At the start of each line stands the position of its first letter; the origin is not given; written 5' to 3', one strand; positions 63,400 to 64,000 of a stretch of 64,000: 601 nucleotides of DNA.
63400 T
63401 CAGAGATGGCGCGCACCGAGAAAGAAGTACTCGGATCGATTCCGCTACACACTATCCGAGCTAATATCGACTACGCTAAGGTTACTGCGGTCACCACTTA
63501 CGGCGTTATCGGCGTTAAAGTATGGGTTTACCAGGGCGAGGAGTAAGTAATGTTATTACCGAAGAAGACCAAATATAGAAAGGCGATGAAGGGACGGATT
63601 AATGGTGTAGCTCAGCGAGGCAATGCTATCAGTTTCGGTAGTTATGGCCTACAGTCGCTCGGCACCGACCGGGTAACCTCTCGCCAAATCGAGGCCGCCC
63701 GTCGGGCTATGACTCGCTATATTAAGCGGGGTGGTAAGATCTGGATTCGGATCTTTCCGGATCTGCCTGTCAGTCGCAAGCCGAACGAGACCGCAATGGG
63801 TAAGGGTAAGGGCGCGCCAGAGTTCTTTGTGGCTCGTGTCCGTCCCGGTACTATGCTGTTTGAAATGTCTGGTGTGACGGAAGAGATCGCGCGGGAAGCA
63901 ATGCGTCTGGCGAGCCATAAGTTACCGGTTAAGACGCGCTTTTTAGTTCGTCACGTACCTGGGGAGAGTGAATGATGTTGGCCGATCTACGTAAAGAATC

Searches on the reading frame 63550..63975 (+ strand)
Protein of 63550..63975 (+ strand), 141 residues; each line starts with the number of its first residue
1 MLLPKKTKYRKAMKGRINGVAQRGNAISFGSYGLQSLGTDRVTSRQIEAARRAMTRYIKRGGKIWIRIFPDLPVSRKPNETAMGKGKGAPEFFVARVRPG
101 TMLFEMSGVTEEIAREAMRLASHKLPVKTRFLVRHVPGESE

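Call 30: find_encoding_contigs(protein=window:63550-63975:+, flank=10000, max_places=3)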
Protein window:63550-63975:+ (141 aa): 4 contigs read that carry it; 2 places shown.
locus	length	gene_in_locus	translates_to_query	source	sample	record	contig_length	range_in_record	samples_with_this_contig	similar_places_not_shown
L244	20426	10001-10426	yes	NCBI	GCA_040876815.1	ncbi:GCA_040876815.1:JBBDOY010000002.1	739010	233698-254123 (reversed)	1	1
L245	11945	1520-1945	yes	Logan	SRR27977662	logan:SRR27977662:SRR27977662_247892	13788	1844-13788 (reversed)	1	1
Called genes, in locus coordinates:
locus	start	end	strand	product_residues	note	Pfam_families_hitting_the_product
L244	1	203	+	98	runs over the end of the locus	-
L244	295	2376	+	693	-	PF00009:GTP_EFTU, PF03144:GTP_EFTU_D2, PF22042:EF-G_D2, PF14492:EFG_III, PF16658:RF3_C (weak), PF03764:EFG_IV, PF00679:EFG_C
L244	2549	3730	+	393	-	PF00009:GTP_EFTU, PF03144:GTP_EFTU_D2, PF03143:GTP_EFTU_D3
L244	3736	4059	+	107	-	PF00338:Ribosomal_S10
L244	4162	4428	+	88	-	-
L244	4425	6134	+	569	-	PF11350:DUF3152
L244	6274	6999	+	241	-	PF00297:Ribosomal_L3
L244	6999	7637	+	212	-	PF00573:Ribosomal_L4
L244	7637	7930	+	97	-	PF00276:Ribosomal_L23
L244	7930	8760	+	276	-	PF00181:Ribosomal_L2_N, PF03947:Ribosomal_L2_C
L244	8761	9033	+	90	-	PF00203:Ribosomal_S19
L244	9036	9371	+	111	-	PF00237:Ribosomal_L22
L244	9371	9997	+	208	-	PF07650:KH_2, PF05316:VAR1 (weak), PF00189:Ribosomal_S3_C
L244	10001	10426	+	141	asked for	PF00252:Ribosomal_L16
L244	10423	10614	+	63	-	PF00831:Ribosomal_L29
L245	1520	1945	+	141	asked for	PF00252:Ribosomal_L16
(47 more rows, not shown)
